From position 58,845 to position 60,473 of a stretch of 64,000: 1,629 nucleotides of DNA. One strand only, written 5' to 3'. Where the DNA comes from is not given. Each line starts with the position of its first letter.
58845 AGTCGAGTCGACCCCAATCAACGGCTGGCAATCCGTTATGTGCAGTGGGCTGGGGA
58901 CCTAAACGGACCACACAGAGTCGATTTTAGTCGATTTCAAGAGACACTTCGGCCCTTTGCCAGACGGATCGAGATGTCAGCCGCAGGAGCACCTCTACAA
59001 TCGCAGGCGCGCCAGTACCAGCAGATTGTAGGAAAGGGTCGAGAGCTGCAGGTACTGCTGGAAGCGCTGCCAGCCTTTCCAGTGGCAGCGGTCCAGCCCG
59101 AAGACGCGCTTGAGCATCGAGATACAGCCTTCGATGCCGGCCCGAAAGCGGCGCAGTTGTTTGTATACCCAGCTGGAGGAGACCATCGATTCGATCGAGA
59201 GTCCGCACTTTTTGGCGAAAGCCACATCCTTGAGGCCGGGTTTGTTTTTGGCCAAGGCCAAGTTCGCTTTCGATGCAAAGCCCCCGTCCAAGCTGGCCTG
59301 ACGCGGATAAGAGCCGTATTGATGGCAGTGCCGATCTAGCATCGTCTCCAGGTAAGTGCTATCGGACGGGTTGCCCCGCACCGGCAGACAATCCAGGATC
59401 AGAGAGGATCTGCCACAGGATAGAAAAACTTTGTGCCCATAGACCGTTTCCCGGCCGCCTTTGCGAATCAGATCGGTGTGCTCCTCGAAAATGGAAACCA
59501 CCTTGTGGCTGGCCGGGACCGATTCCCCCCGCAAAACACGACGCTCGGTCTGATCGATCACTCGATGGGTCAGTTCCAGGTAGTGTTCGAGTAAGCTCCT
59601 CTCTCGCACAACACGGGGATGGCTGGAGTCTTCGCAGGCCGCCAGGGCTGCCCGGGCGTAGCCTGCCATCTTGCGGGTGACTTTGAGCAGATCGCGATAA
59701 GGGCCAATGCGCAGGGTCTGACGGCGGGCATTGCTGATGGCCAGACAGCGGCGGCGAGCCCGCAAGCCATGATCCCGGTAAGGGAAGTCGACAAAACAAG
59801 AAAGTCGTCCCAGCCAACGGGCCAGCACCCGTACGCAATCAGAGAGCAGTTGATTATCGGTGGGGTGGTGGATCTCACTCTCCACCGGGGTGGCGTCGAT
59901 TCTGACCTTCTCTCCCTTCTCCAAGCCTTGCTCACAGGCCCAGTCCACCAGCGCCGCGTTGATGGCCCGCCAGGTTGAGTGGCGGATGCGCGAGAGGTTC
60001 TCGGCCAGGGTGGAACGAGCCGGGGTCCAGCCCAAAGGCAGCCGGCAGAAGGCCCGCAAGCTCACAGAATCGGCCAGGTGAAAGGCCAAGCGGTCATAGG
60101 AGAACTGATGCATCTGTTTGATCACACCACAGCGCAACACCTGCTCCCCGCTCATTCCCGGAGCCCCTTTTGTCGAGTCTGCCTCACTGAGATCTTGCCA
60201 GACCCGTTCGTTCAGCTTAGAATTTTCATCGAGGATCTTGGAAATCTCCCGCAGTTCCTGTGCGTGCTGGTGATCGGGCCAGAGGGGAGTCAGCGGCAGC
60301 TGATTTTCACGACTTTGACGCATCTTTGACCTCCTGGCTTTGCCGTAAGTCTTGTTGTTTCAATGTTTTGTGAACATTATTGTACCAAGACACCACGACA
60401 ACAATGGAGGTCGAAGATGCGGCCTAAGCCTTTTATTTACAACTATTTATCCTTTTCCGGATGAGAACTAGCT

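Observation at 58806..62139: Head-to-tail IS dimer with abutted ends 2 bp apart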

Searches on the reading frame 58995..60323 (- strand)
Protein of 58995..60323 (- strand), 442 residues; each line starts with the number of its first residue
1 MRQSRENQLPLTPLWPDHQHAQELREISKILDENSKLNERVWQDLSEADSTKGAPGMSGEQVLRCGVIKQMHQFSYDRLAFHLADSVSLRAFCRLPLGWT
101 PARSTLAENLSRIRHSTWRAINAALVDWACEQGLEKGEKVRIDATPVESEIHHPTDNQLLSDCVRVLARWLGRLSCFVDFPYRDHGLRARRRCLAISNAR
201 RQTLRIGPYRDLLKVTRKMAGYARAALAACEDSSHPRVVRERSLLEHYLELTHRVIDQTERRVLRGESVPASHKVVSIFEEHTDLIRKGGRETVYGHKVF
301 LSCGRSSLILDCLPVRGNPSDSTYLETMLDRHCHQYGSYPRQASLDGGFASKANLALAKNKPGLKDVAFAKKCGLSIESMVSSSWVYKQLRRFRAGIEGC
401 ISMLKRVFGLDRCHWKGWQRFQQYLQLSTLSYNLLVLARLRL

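Call 5: search_protein_families(library=pfam, proteins=[window:58995-60323:-], max_evalue=0.01)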
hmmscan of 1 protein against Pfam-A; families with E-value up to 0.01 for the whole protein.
window:58995-60323:- (442 aa): 4 families
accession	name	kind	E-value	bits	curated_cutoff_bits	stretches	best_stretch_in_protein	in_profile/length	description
PF01609.27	DDE_Tnp_1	-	6.5e-11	42.8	23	1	287-434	27-200/200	Transposase DDE domain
PF05598.16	DUF772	-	5.2e-08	33.2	23.1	1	53-119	1-69/74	Transposase domain (DUF772)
PF13751.12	DDE_Tnp_1_6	-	0.0005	20.8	25.1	1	381-435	68-122/125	Transposase DDE domain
PF13701.12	DDE_Tnp_1_4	-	0.006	15.3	34.7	0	381-437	316-372/435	Transposase DDE domain group 1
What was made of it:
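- Pfam DDE_Tnp_1 and DUF772 match (call 5).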

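Call 6: search_protein_families(library=ncbifam, proteins=[window:58995-60323:-], max_evalue=0.01)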
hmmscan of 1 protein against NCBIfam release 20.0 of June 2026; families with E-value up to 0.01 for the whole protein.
window:58995-60323:- (442 aa): 7 families
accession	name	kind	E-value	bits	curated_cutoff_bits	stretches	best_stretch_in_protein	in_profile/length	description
NF033593.1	transpos_ISNCY_1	equivalog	5.9e-125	417.4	325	1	15-439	5-444/444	ISNCY family transposase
NF033578.1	transpos_IS5_1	equivalog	3.5e-33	115.3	275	1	50-438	41-417/419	IS5 family transposase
NF033551.1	transpos_IS1182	equivalog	4.3e-25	88.5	270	2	47-360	42-332/488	IS1182 family transposase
NF033581.1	transpos_IS5_4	equivalog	1.4e-14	54.1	140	1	39-434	15-284/285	IS5 family transposase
NF033520.1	transpos_IS982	equivalog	1.7e-05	24.5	130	1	291-435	108-242/243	IS982 family transposase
NF033539.1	transpos_IS1380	equivalog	0.00025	19.8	180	1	384-441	321-378/419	IS1380 family transposase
NF033580.1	transpos_IS5_3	equivalog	0.00095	18.8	110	1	259-427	89-251/258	IS5 family transposase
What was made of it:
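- On ISNCY family (NCBIfam NF033593): 417.4 bits against a cut-off of 325, covering residues 15-439 and model positions 5-444 of 444 (call 6).
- On IS5 family: NF033580 scores 19 against 110 (call 6).
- On Reactive tandem dimers of copy-out-paste-in IS (IS30, IS21, IS3, IS256): Pfam and NCBIfam give only IS4/IS5-type DDE_Tnp_1 and ISNCY matches (calls 5, 6).
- Closest known: IS5 and its family, with CTAG-type. Different: The IS5 models score below their cut-offs (115 against 275; call 6).
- The IS5, IS1182 and IS1380 models all fall below their cut-offs (call 6).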

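Call 7: find_encoding_contigs(protein=window:58995-60323:-, flank=3000, max_places=10)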
Protein window:58995-60323:- (442 aa): 9 contigs read that carry it; 9 places shown.
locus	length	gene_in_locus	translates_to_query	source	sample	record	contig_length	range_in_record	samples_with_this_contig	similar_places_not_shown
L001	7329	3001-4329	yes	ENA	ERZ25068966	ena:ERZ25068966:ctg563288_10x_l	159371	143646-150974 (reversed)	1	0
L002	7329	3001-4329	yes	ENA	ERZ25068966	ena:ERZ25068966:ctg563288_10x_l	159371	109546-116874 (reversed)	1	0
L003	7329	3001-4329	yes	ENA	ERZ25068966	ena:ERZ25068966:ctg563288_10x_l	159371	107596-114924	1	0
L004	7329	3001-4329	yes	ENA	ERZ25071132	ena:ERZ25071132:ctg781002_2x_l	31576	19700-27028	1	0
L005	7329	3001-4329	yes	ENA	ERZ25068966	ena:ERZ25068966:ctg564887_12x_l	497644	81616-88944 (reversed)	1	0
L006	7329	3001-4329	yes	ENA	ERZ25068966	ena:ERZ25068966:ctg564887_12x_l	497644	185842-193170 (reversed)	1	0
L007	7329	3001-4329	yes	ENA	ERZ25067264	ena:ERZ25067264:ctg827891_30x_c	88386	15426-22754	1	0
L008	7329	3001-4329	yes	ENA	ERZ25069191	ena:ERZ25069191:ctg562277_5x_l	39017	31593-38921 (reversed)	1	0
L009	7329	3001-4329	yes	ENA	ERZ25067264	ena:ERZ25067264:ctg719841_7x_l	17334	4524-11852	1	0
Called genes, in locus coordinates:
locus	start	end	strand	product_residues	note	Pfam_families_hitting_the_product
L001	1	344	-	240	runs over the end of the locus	PF13610:DDE_Tnp_IS240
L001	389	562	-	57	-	-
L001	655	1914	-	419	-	PF00375:SDF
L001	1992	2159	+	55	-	-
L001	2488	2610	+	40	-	-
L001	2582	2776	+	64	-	-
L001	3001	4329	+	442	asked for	PF05598:DUF772 (weak), PF01609:DDE_Tnp_1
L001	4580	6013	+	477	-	-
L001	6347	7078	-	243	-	PF13358:DDE_3 (weak), PF13683:rve_3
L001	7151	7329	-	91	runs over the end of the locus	-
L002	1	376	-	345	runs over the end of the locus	PF07885:Ion_trans_2, PF02254:TrkA_N, PF06241:Castor_Poll_mid (faint), PF02080:TrkA_C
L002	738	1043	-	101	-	-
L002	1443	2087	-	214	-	PF00665:rve (faint), PF13610:DDE_Tnp_IS240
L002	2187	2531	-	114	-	PF01850:PIN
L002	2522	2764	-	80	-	PF22513:FitA-like_RHH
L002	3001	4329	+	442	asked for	PF05598:DUF772 (weak), PF01609:DDE_Tnp_1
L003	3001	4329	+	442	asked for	PF05598:DUF772 (weak), PF01609:DDE_Tnp_1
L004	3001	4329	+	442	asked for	PF05598:DUF772 (weak), PF01609:DDE_Tnp_1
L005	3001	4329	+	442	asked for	PF05598:DUF772 (weak), PF01609:DDE_Tnp_1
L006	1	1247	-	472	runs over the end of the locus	PF00171:Aldedh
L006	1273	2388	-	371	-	PF00501:AMP-binding (faint)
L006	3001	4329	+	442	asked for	PF05598:DUF772 (weak), PF01609:DDE_Tnp_1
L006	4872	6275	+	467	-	PF01425:Amidase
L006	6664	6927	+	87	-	-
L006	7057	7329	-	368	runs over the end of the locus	PF01717:Meth_synt_2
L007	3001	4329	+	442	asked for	PF05598:DUF772 (weak), PF01609:DDE_Tnp_1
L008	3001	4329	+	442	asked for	PF05598:DUF772 (weak), PF01609:DDE_Tnp_1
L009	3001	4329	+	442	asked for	PF05598:DUF772 (weak), PF01609:DDE_Tnp_1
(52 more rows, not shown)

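Call 21: find_related_loci(query=window:58995-60323:-, collection=genome_contigs, flank=2500)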
Query window:58995-60323:- (442 aa) in genome_contigs; peptide patterns used: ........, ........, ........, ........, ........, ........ (x = any residue, [..] = any of these).
364 stretches matched a pattern; 309 encode a relative of the query (tblastn E <= 1e-3); the best 80 are kept; 79 distinct loci.
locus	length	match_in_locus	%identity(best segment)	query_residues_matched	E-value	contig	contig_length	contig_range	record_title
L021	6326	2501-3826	100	1-442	0e+0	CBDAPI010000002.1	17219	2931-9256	MAG: Acidobacteriota bacterium isolate f35b9e99-e4d3-4cb6-9eee-81227bac6fb5 genome assembly, contig: contig_2, whole gen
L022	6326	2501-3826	97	1-442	0e+0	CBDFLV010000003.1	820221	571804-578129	MAG: Acidobacteriota bacterium isolate 7a8d91ef-8417-43da-8691-8f404d5ac280 genome assembly, contig: contig_3, whole gen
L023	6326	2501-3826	97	1-442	0e+0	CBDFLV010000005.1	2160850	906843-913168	MAG: Acidobacteriota bacterium isolate 7a8d91ef-8417-43da-8691-8f404d5ac280 genome assembly, contig: contig_5, whole gen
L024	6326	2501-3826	97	1-442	0e+0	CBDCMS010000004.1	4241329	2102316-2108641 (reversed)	MAG: Acidobacteriota bacterium isolate d2208f9c-dc62-4c60-9894-974f31c88c53 genome assembly, contig: contig_4, whole gen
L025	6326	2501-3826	97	1-442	0e+0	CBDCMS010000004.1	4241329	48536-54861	MAG: Acidobacteriota bacterium isolate d2208f9c-dc62-4c60-9894-974f31c88c53 genome assembly, contig: contig_4, whole gen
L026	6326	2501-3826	96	1-442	0e+0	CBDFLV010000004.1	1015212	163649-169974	MAG: Acidobacteriota bacterium isolate 7a8d91ef-8417-43da-8691-8f404d5ac280 genome assembly, contig: contig_4, whole gen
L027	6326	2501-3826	96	1-442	0e+0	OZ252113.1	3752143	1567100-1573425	MAG: Acidobacteriota bacterium isolate 2c58d5ee-68e6-4fab-842c-f2a4eb34635a genome assembly, chromosome: 1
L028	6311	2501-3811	96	1-442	0e+0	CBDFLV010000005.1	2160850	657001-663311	MAG: Acidobacteriota bacterium isolate 7a8d91ef-8417-43da-8691-8f404d5ac280 genome assembly, contig: contig_5, whole gen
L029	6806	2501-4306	61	1-433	6e-172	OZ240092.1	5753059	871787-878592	MAG: Acidobacteriota bacterium isolate 7f856045-8eab-49e0-9ef1-db285f6fe925 genome assembly, chromosome: 1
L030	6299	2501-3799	61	1-433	6e-172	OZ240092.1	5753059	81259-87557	MAG: Acidobacteriota bacterium isolate 7f856045-8eab-49e0-9ef1-db285f6fe925 genome assembly, chromosome: 1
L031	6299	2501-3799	61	1-433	6e-172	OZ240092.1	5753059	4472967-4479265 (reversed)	MAG: Acidobacteriota bacterium isolate 7f856045-8eab-49e0-9ef1-db285f6fe925 genome assembly, chromosome: 1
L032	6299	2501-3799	61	1-433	6e-172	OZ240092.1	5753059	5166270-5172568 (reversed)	MAG: Acidobacteriota bacterium isolate 7f856045-8eab-49e0-9ef1-db285f6fe925 genome assembly, chromosome: 1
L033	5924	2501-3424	87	115-433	4e-172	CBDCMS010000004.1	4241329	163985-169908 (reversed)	MAG: Acidobacteriota bacterium isolate d2208f9c-dc62-4c60-9894-974f31c88c53 genome assembly, contig: contig_4, whole gen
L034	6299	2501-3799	61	1-433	6e-172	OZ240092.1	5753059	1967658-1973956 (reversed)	MAG: Acidobacteriota bacterium isolate 7f856045-8eab-49e0-9ef1-db285f6fe925 genome assembly, chromosome: 1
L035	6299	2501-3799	61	1-433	7e-172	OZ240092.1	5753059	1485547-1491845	MAG: Acidobacteriota bacterium isolate 7f856045-8eab-49e0-9ef1-db285f6fe925 genome assembly, chromosome: 1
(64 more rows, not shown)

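Call 53: find_homologous_proteins(query=L006:4872-6272:+, max_evalue=1e-150)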
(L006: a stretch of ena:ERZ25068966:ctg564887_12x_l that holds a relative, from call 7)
Query L006:4872-6272:+ (467 aa): 2268 proteins with E <= 1e-150 among 8000 candidates; the best 120 are listed.
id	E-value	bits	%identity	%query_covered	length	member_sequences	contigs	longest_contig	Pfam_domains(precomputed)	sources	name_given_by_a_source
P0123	0.0e+0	1069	99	100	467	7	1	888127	PF01425.27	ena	-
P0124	3.8e-297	1004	93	100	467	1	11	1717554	PF01425.27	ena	-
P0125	9.2e-297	1003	92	100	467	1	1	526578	PF01425.27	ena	-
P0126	1.2e-296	1002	92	100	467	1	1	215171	PF01425.27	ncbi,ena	-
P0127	4.4e-294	994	92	100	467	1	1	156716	PF01425.27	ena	-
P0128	3.4e-293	991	91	100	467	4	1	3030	PF01425.27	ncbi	-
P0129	4.5e-285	964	87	100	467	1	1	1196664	PF01425.27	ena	-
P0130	2.1e-272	922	92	93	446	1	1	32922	PF01425.27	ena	-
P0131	5.1e-272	921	84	100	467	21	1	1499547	PF01425.27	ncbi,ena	-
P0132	4.1e-270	915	84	100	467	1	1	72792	PF01425.27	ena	-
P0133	2.2e-266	903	82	100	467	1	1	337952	PF01425.27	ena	-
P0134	1.4e-256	870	79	100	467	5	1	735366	PF01425.27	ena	-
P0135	1.1e-255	867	79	100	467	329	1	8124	PF01425.27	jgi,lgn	-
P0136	1.7e-252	857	78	100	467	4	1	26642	PF01425.27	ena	-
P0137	3.9e-248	842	77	100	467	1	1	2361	PF01425.27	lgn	-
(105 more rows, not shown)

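Call 54: find_encoding_contigs(protein=P0123, flank=3000, max_places=6)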
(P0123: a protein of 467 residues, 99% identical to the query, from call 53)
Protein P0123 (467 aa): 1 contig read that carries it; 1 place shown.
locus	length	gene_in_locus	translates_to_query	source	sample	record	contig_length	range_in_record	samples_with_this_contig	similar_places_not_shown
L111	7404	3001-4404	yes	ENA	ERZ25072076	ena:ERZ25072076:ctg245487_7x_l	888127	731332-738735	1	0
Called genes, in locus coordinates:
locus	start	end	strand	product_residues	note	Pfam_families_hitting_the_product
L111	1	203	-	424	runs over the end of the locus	PF00324:AA_permease, PF03845:Spore_permease, PF13520:AA_permease_2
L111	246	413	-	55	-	-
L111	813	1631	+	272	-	-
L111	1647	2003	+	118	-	-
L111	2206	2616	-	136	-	-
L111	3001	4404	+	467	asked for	PF01425:Amidase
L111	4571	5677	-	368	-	PF01717:Meth_synt_2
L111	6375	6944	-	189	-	PF05163:DinB, PF12867:DinB_2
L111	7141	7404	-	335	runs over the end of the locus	PF08668:HDOD (faint), PF13487:HD_5, PF01966:HD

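Call 61: find_encoding_contigs(protein=P0124, flank=3500, max_places=10)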
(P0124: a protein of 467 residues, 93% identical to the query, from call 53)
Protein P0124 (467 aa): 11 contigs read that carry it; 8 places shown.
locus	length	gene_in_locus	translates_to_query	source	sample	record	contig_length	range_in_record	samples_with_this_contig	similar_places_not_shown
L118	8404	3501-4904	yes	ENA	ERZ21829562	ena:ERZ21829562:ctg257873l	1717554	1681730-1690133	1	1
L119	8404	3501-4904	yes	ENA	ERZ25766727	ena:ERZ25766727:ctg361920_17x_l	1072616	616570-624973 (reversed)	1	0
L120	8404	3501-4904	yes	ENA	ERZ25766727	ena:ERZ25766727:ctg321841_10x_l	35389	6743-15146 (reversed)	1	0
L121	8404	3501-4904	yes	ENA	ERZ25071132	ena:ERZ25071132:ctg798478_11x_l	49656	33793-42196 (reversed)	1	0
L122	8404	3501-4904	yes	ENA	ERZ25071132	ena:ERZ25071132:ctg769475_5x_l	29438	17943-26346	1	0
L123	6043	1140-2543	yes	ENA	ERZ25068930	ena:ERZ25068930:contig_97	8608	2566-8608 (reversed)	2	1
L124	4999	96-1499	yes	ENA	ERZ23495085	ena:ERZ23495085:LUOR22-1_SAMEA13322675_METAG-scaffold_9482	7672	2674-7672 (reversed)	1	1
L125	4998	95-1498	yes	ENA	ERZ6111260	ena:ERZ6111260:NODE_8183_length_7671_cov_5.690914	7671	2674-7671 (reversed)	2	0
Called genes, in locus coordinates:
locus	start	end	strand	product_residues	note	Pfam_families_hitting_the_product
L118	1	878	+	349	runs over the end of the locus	PF02558:ApbA, PF08546:ApbA_C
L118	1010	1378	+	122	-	-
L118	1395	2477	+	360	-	-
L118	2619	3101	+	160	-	-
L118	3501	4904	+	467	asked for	PF01425:Amidase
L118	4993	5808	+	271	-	PF00378:ECH_1, PF16113:ECH_2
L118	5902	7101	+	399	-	PF02515:CoA_transf_3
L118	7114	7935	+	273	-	PF01149:Fapy_DNA_glyco, PF06831:H2TH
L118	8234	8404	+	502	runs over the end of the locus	PF01425:Amidase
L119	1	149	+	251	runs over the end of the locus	-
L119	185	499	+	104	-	-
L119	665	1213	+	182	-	-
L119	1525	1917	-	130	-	-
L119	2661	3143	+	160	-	-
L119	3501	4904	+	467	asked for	PF01425:Amidase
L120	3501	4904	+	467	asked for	PF01425:Amidase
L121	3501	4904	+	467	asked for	PF01425:Amidase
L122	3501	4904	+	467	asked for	PF01425:Amidase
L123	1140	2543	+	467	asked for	PF01425:Amidase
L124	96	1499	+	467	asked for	PF01425:Amidase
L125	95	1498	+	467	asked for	PF01425:Amidase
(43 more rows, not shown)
